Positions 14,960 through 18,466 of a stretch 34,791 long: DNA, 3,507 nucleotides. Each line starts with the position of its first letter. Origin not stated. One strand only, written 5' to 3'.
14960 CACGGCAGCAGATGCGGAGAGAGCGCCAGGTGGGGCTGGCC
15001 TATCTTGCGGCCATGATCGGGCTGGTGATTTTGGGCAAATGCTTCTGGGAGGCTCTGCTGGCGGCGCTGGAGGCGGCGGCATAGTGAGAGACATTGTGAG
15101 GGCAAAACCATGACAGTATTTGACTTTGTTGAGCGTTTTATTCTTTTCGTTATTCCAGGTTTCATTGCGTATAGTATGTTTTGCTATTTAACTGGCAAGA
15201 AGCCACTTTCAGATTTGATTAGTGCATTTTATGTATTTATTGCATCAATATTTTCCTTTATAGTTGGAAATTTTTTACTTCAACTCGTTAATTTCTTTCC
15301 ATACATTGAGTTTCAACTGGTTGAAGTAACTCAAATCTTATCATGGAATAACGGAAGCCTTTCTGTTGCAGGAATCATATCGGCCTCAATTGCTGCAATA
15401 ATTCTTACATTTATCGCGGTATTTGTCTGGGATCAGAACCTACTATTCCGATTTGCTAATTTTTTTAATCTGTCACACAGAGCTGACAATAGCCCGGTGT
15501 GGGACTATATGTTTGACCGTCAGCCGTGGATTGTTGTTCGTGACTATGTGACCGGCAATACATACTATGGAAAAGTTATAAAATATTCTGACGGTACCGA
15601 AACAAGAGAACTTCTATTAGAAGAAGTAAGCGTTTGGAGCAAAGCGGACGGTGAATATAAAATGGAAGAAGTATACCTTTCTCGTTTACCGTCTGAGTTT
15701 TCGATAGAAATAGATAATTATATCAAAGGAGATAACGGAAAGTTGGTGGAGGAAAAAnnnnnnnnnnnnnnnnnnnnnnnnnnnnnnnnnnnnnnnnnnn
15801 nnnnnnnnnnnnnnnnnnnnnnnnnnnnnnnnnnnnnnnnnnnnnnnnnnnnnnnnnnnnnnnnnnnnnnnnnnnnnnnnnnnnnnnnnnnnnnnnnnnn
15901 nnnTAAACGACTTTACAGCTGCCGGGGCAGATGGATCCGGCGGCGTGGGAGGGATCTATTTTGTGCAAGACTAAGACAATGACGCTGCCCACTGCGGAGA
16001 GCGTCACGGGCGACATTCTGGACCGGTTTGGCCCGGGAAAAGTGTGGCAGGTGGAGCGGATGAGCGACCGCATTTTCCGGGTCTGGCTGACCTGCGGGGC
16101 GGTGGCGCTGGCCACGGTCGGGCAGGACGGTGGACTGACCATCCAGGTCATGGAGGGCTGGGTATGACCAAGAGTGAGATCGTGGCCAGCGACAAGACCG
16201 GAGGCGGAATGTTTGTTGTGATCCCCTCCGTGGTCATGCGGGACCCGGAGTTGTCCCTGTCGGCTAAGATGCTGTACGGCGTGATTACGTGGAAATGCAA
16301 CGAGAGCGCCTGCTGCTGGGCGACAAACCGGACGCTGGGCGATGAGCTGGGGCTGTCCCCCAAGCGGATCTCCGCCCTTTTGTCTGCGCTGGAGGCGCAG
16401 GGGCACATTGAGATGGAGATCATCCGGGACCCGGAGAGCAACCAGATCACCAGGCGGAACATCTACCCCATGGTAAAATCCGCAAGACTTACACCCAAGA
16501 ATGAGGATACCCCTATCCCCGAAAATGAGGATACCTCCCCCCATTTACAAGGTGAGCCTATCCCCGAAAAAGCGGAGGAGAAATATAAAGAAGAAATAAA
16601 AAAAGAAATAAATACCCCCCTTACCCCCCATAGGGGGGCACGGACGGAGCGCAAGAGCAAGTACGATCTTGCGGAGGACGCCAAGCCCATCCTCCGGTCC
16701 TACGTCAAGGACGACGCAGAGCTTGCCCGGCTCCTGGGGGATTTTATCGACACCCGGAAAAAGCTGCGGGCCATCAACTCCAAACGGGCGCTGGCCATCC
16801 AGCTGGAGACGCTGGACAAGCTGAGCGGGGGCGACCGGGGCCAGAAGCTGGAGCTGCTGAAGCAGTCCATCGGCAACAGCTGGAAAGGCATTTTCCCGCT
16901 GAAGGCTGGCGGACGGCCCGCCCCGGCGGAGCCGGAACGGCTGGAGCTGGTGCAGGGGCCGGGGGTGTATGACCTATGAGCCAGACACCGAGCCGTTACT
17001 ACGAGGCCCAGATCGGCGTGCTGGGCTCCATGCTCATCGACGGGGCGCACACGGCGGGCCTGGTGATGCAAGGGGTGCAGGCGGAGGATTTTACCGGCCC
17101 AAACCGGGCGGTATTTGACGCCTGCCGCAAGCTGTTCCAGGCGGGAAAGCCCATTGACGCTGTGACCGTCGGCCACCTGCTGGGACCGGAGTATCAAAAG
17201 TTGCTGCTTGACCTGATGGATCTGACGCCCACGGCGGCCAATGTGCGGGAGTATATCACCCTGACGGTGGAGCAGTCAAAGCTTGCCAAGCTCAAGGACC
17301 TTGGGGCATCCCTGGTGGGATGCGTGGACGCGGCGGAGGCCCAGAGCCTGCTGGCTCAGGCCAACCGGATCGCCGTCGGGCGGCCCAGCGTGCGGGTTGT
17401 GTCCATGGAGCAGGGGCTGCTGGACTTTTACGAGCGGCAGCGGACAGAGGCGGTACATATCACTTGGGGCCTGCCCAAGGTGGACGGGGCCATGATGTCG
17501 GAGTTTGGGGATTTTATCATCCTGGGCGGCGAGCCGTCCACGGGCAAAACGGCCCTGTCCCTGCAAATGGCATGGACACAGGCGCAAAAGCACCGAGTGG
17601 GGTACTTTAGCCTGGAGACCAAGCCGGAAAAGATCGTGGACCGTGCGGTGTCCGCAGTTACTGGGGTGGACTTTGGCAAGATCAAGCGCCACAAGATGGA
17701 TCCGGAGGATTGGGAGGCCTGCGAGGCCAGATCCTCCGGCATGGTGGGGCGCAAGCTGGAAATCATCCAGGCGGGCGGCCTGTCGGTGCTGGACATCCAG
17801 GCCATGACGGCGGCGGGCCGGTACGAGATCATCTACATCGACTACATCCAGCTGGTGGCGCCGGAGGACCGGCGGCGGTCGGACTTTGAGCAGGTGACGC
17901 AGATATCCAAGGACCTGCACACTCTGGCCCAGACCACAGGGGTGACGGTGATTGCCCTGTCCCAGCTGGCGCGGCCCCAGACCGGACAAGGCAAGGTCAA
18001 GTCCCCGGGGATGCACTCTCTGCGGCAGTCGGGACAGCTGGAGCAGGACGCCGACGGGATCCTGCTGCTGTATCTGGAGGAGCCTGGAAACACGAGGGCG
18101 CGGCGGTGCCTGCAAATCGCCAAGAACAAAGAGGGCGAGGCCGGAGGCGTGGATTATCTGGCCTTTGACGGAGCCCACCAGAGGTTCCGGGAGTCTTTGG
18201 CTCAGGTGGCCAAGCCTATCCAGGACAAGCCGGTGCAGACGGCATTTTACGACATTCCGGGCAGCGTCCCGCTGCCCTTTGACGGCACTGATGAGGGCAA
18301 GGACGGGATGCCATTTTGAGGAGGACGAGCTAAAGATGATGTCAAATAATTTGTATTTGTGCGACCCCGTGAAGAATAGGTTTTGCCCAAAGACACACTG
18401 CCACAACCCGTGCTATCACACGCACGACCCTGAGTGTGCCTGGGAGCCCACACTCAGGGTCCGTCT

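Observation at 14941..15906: AT-rich membrane-protein gene inserted into the early operon and bracketed by 108-bp direct repeats (a duplicated small TM gene)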

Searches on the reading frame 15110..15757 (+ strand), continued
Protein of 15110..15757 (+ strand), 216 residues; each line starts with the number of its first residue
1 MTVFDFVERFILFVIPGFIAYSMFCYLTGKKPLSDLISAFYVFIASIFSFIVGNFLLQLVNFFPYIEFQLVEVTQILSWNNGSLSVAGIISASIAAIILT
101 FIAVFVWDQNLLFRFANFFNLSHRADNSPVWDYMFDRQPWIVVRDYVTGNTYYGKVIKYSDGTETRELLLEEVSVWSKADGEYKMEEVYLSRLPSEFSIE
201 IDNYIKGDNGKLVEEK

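Call 57: find_encoding_contigs(protein=P0044, flank=7000, max_places=3)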
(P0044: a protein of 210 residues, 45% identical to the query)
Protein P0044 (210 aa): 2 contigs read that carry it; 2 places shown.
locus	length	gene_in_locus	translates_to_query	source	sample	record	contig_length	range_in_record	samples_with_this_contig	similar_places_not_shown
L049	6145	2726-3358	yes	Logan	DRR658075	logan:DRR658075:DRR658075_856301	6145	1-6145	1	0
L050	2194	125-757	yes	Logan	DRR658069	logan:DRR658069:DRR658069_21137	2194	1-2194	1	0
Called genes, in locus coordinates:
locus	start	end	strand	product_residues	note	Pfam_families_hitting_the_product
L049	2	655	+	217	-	?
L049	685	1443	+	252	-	PF19952:DUF6414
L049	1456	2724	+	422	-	PF01420:Methylase_S (weak)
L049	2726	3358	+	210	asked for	-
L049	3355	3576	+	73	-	-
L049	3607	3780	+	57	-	-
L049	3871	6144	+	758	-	?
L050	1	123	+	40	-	?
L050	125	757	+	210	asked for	-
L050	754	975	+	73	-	-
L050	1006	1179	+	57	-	-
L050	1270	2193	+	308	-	?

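Call 60: search_protein_families(library=ncbifam, proteins=[window:15110-15757:+, P0004, P0007], max_evalue=1)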
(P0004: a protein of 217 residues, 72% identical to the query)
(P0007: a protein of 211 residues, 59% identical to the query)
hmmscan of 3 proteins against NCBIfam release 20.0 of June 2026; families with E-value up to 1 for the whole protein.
window:15110-15757:+ (216 aa): 1 family
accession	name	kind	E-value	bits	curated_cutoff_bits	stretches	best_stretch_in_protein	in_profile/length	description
NF009733.0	PRK13256.1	equivalog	0.049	13.4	429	1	115-169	109-161/226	thiopurine S-methyltransferase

P0004 (217 aa): 0 families

P0007 (211 aa): 0 families

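Call 63: search_solved_structures(query=A2, max_evalue=10, show_alignments=2)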
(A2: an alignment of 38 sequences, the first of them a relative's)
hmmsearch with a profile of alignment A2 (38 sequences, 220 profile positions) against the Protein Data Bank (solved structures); distinct sequences matched with E-value up to 10: 1.
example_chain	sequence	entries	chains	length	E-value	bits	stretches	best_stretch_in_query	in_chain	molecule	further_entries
9l5r_f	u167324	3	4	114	0.18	14.8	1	135-199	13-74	Small nuclear ribonucleoprotein Sm D3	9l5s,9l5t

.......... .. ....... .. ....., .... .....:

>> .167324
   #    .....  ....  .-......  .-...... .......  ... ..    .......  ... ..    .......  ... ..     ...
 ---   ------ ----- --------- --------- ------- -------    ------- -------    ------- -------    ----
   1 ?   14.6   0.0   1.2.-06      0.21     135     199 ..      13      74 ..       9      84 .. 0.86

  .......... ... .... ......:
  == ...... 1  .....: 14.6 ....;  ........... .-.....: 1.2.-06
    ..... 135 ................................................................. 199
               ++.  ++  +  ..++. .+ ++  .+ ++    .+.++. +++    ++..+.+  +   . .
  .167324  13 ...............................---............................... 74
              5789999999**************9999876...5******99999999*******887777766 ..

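Call 76: find_encoding_contigs(protein=P0002, flank=5000, max_places=6)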
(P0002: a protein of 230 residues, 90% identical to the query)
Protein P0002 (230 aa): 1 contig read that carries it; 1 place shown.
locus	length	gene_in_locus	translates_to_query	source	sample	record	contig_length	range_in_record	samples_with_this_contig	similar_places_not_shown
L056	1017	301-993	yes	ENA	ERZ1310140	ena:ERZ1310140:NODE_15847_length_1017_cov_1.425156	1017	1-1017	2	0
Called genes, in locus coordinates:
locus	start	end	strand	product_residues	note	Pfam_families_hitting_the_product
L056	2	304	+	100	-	?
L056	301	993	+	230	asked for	-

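Call 78: find_encoding_contigs(protein=P0031, flank=5000, max_places=4)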
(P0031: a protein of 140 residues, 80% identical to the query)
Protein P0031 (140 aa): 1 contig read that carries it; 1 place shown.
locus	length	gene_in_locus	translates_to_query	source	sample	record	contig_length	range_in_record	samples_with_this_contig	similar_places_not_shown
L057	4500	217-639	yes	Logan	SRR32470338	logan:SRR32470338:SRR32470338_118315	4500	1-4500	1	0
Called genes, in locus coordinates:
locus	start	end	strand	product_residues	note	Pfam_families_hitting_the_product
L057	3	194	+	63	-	?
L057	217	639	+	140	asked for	-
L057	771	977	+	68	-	-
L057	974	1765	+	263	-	PF13730:HTH_36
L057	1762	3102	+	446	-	PF00772:DnaB, PF13481:AAA_25 (weak), PF03796:DnaB_C, PF06745:ATPase (faint)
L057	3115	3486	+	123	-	PF04448:DUF551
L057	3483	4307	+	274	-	-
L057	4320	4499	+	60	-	?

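Call 97: search_protein_families(library=pfam, proteins=[P0050, P0060, P0075, P0090, P0105, P0120, P0135, P0150, P0180, P0192], max_evalue=0.01)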
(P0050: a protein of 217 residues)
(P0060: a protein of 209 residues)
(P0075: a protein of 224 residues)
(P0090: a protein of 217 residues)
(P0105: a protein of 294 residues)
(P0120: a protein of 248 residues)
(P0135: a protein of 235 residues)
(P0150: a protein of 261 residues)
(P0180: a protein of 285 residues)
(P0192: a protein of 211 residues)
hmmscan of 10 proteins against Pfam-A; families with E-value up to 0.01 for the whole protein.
P0050 (217 aa): 2 families
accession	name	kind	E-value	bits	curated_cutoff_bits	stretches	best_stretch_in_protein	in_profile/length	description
PF19865.4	DUF6338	-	0.00021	21.4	26.5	1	10-165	11-157/205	Family of unknown function (DUF6338)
PF12822.12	ECF_trnsprt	-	0.00046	20.7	30.7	1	10-103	71-165/169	ECF transporter, substrate-specific component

P0060 (209 aa): 0 families

P0075 (224 aa): 0 families

P0090 (217 aa): 2 families
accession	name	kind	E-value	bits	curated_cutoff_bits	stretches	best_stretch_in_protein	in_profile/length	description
PF19865.4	DUF6338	-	1.1e-05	25.6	26.5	1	11-148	12-137/205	Family of unknown function (DUF6338)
PF04138.20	GtrA_DPMS_TM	-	0.007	17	26.1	0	27-115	52-117/117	GtrA/DPMS, transmembrane domain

P0105 (294 aa): 1 family
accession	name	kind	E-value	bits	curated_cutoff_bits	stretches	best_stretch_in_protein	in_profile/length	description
PF19865.4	DUF6338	-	0.00055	20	26.5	1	67-235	11-173/205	Family of unknown function (DUF6338)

P0120 (248 aa): 0 families

P0135 (235 aa): 1 family
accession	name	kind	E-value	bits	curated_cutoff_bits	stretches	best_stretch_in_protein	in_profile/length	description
PF19865.4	DUF6338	-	0.0027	17.7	26.5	1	10-112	11-103/205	Family of unknown function (DUF6338)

P0150 (261 aa): 1 family
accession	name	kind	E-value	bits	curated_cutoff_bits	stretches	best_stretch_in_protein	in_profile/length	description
PF19865.4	DUF6338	-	6.3e-05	23.1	26.5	1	9-175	10-169/205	Family of unknown function (DUF6338)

P0180 (285 aa): 1 family
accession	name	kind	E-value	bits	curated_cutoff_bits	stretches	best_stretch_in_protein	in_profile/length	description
PF19865.4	DUF6338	-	1.1e-05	25.5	26.5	1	10-182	11-173/205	Family of unknown function (DUF6338)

P0192 (211 aa): 1 family
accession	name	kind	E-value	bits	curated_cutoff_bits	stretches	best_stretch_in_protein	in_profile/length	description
PF19865.4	DUF6338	-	4.6e-07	30.1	26.5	1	10-171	11-170/205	Family of unknown function (DUF6338)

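Call 98: search_dna_similar(query=window:15110-15757:+, collection=phages, mode=protein, max_evalue=0.001, max_rows=25)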
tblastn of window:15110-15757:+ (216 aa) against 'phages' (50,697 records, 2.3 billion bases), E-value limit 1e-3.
No match.

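Call 99: search_dna_similar(query=window:15110-15757:+, collection=plasmids, mode=protein, max_evalue=0.001, max_rows=25)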
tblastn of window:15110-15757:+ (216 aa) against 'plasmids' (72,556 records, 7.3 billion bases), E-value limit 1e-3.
Records with a match: 1; places in all: 1; records where one place covers at least 80% of the query: 0.
Best place of each record, by identity: <60% 1.
By first word of the organism name: Bacillus 1.
By predicted mobility (MOB-suite, as given by PLSDB): mobilizable 1.
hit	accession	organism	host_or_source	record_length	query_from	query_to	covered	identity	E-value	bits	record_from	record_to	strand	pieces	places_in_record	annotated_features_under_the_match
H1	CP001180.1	Bacillus cereus AH187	-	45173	130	200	33%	33.3%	7e-4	47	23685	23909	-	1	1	conserved hypothetical protein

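Call 100: get_annotated_region(hit=H1, flank=5000)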
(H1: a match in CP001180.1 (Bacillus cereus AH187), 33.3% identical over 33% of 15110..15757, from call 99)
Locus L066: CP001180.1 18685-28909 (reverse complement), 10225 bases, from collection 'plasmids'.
description: Bacillus cereus AH187 plasmid pAH187_45, complete sequence
organism: Bacillus cereus AH187 (NCBI taxid 405534)
taxonomy: Bacteria; Bacillota; Bacilli; Bacillales; Bacillaceae; Bacillus; Bacillus cereus; Bacillus cereus AH187
host: -; source: -; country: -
typing (MOB-suite, as given by PLSDB): mobilizable; replicon rep_cluster_920; relaxase MOBC
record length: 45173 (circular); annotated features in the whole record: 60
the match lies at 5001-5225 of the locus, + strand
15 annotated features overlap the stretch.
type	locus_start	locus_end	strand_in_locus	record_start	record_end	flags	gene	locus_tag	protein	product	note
CDS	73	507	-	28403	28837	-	-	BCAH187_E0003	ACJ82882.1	nuclease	-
CDS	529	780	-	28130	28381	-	-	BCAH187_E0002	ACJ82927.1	hypothetical protein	-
CDS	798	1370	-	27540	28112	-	-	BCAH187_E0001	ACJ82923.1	site-specific recombinase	-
CDS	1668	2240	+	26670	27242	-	-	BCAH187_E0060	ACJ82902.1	hypothetical protein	-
CDS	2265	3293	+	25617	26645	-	-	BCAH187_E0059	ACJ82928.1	hypothetical protein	-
CDS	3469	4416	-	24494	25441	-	-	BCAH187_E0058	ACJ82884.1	conserved hypothetical protein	-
CDS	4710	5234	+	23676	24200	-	-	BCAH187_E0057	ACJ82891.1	conserved hypothetical protein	-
CDS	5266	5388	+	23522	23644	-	-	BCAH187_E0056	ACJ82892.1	hypothetical protein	-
CDS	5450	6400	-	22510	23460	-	-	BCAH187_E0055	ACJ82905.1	peptidase C14 caspase catalytic subunit p20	-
CDS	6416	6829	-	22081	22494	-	-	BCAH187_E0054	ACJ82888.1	nuclease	-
CDS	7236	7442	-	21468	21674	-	-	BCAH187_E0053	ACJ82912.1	conserved hypothetical protein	-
CDS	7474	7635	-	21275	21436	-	-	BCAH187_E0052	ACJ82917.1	hypothetical protein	-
CDS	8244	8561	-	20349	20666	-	-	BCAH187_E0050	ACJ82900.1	hypothetical protein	-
CDS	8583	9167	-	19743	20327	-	-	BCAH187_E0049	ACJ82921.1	hypothetical protein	-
CDS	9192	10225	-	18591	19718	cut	-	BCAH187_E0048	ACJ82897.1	TraG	-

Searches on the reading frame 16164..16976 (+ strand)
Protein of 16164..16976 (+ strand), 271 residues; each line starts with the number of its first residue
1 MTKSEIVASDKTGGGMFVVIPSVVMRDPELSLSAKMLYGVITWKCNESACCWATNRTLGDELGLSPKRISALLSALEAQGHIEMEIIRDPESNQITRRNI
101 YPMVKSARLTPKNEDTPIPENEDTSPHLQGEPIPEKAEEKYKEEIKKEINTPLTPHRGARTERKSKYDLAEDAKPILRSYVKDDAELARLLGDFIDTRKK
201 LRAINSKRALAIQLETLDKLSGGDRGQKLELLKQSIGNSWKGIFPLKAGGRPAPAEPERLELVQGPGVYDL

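Call 10: search_protein_families(library=pfam, proteins=[window:16164-16976:+], max_evalue=1)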
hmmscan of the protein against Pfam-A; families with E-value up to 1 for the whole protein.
window:16164-16976:+ (271 aa): 6 families
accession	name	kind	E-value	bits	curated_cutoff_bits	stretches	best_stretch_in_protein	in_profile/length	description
PF13730.12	HTH_36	-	4.1e-06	26.9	25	1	29-82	2-55/55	Helix-turn-helix domain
PF13545.12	HTH_Crp_2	-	0.0059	17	27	1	54-83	24-53/70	Crp-like helix-turn-helix domain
PF13412.12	HTH_24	-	0.016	15.2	21.9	1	54-82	19-47/48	Winged helix-turn-helix DNA-binding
PF24034.1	DUF7343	-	0.14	12.5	27.6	1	59-83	25-49/62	Domain of unknown function (DUF7343)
PF13601.12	HTH_34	-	0.17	12.5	27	1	52-86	14-48/80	Winged helix DNA-binding domain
PF12802.13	MarR_2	-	0.18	12.4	27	1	56-83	24-51/61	MarR family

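Call 11: search_protein_families(library=phrogs, proteins=[window:16164-16976:+], max_evalue=0.1)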
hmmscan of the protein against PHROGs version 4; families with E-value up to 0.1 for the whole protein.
window:16164-16976:+ (271 aa): 15 families
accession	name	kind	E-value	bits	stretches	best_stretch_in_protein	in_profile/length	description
phrog_678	-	DNA, RNA and nucleotide metabolism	6.6e-17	63.1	1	26-251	49-287/346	replication initiation O-like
phrog_270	-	DNA, RNA and nucleotide metabolism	8.7e-14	52.7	1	16-165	31-177/383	replication initiation protein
phrog_428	-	DNA, RNA and nucleotide metabolism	3.6e-13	50.5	1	11-167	84-234/455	replication initiation protein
phrog_19658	-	DNA, RNA and nucleotide metabolism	9.5e-10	39.4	1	17-148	4-132/283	replication initiation protein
phrog_7882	-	DNA, RNA and nucleotide metabolism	3.4e-07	31.1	1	15-140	15-154/314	DnaD-like helicase loader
phrog_186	-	DNA, RNA and nucleotide metabolism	8.8e-07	29.9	1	17-150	22-159/308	DnaD-like helicase loader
phrog_345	-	DNA, RNA and nucleotide metabolism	3.4e-06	28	1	41-208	54-227/297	replication initiation O-like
phrog_2880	-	DNA, RNA and nucleotide metabolism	4.8e-05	23.6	1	41-132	42-125/459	replication initiation protein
phrog_391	-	DNA, RNA and nucleotide metabolism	0.00031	21.5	1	46-174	31-179/298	replication initiation O-like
phrog_8102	-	DNA, RNA and nucleotide metabolism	0.00079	19.6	1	16-175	18-170/337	replication initiation protein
phrog_1032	-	DNA, RNA and nucleotide metabolism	0.0052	17.8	1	44-157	29-144/281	replication initiation protein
phrog_6451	-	DNA, RNA and nucleotide metabolism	0.0064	17.3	1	159-244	160-234/272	primosomal protein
phrog_15053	-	unknown function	0.0082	16.3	1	3-105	13-118/343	-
phrog_1835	-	DNA, RNA and nucleotide metabolism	0.042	14.2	1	51-150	66-162/301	HTH DNA binding protein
phrog_18589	-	unknown function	0.095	13.7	0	198-253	52-107/156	-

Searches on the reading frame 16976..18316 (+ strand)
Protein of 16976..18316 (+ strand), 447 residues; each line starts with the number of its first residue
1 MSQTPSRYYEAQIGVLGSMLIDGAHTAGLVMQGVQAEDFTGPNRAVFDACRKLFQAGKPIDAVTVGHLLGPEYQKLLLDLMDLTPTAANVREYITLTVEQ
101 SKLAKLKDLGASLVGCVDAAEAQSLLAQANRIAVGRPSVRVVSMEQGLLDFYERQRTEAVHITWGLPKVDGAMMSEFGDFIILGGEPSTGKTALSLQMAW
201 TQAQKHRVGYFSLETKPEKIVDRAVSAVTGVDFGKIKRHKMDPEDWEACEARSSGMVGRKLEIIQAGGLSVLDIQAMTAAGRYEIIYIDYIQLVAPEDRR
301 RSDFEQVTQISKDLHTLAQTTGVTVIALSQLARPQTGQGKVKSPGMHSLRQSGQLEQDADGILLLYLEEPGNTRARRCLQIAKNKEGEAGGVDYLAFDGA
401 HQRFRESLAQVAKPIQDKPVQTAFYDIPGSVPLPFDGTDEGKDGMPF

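Call 69: find_related_loci(query=window:16976-18316:+, collection=genome_contigs, flank=6000)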
Query window:16976-18316:+ (447 aa) in genome_contigs; peptide patterns used: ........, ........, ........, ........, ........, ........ (x = any residue, [..] = any of these).
98 stretches matched a pattern; 4 encode a relative of the query (tblastn E <= 1e-3); 4 distinct loci.
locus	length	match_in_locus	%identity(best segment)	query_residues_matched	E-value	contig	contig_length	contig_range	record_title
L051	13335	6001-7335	63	1-442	0e+0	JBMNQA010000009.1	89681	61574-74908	MAG: Lawsonibacter sp. isolate SBF912SR2HQ0067 scaffold_1001_c1, whole genome shotgun sequence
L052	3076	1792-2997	47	6-407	9e-123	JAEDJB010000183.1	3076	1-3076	MAG: Oscillospiraceae bacterium isolate MAG177 NODE_37952_length_3076_cov_17.391923, whole genome shotgun sequence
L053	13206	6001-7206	43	1-407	1e-100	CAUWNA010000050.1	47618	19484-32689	MAG: uncultured Oscillospiraceae bacterium isolate SRS15956991__bin7 genome assembly, contig: SRS15956991_NODE_345_lengt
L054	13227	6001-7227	40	1-404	1e-89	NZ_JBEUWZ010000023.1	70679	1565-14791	MAG: Oscillibacter sp. isolate NK-OSC NODE_69_length_70679_cov_30.023731, whole genome shotgun sequence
